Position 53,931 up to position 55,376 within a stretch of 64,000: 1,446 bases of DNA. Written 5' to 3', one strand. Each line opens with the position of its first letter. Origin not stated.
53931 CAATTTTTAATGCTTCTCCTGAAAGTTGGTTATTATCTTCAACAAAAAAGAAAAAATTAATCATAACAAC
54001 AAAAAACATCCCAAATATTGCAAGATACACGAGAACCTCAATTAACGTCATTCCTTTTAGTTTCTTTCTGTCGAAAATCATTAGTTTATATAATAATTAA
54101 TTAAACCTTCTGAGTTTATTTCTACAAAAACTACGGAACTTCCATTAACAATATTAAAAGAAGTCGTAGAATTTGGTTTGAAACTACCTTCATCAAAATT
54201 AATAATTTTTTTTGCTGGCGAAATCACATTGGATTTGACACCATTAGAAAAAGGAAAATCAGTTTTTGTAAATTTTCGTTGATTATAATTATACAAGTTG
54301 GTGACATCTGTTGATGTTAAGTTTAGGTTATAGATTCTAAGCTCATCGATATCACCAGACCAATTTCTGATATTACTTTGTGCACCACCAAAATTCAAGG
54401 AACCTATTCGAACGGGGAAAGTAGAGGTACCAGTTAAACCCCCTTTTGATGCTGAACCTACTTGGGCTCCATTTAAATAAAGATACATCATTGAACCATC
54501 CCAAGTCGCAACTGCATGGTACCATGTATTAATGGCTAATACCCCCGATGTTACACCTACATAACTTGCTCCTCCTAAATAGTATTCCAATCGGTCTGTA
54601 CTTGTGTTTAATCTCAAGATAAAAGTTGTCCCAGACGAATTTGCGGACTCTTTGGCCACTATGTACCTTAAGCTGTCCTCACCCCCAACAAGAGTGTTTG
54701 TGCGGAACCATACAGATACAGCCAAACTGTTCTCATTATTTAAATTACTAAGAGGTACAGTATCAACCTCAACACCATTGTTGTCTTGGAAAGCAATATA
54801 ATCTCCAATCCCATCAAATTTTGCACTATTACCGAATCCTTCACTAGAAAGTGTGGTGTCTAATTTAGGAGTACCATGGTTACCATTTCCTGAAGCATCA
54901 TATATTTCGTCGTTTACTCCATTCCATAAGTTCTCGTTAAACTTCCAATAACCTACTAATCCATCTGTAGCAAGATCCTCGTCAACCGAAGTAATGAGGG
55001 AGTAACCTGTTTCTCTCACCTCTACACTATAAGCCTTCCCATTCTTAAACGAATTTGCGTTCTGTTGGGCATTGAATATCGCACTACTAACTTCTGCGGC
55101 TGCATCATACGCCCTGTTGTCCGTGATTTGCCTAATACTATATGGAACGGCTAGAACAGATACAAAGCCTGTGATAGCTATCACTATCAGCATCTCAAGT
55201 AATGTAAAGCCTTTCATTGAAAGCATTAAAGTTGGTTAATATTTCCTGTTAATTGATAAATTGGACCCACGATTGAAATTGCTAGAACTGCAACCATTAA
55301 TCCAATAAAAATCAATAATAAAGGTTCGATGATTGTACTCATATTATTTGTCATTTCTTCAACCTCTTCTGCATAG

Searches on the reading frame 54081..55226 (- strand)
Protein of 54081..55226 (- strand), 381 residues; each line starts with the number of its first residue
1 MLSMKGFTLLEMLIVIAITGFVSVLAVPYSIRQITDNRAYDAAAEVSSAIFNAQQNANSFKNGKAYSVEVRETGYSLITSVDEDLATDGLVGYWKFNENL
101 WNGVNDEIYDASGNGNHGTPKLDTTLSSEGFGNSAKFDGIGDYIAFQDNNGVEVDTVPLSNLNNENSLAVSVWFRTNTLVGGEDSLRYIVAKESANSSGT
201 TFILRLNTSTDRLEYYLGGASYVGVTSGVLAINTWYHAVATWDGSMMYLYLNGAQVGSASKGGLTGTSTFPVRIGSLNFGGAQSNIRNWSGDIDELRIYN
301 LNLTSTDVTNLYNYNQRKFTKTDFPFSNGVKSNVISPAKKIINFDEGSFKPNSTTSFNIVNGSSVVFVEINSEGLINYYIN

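Call 3: search_protein_families(library=pfam, proteins=[window:54081-55226:-], max_evalue=0.01)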
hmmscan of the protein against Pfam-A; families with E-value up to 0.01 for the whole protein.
window:54081-55226:- (381 aa): 3 families
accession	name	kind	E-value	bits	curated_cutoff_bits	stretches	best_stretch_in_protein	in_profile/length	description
PF13385.13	Laminin_G_3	-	1.6e-23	84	27.6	1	157-308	9-150/151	Concanavalin A-like lectin/glucanases superfamily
PF07963.17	N_methyl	-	2.5e-05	24.1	21.2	1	4-26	4-26/27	Prokaryotic N-terminal methylation motif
PF02210.31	Laminin_G_2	-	0.0091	16.9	22.9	0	197-298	16-123/126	Laminin G domain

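Call 4: search_protein_families(library=ncbifam, proteins=[window:54081-55226:-], max_evalue=0.01)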
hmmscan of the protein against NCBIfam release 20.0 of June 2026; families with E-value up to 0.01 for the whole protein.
window:54081-55226:- (381 aa): 12 families
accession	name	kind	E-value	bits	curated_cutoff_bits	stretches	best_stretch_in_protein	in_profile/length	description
NF052521.1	TafC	equivalog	1.1e-10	41.2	410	1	87-315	145-363/373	TafC family fimbrial protein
NF041013.1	T4P_ComGE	equivalog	3.3e-07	30.3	49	1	4-78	3-79/83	competence type IV pilus minor pilin ComGE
TIGR01708.2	typeII_sec_gspH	equivalog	2.6e-06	27.5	80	1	5-84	2-79/169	type II secretion system minor pseudopilin GspH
NF041775.1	typeIV_PilA_Myxo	equivalog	2e-05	24.7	400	1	5-76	11-79/214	type IV pilin protein PilA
TIGR02532.1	IV_pilin_GFxxxE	domain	3.1e-05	23.6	16.3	1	5-27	2-24/24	prepilin-type N-terminal cleavage/methylation domain-containing protein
NF040982.1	ComGD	equivalog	3.9e-05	24.1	70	1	5-62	2-59/139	competence type IV pilus minor pilin ComGD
NF040999.1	pilin_ComGC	equivalog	5.4e-05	23.3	75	1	5-67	2-62/84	competence type IV pilus major pilin ComGC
TIGR01710.1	typeII_sec_gspG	equivalog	0.00024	21.1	88.85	1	5-47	1-43/134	type II secretion system major pseudopilin GspG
NF041002.1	pilin_ComGF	equivalog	0.00032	20.9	80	1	5-77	2-72/139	competence type IV pilus minor pilin ComGF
NF007800.0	PRK10506.1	equivalog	0.00068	19.5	158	1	4-83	8-87/163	prepilin peptidase-dependent protein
TIGR02596.1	TIGR02596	subfamily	0.0017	18.5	70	1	7-71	1-61/196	Verru_Chthon cassette protein D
NF007862.0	PRK10574.1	equivalog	0.006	16.7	138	0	3-29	3-29/145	prepilin peptidase-dependent pilin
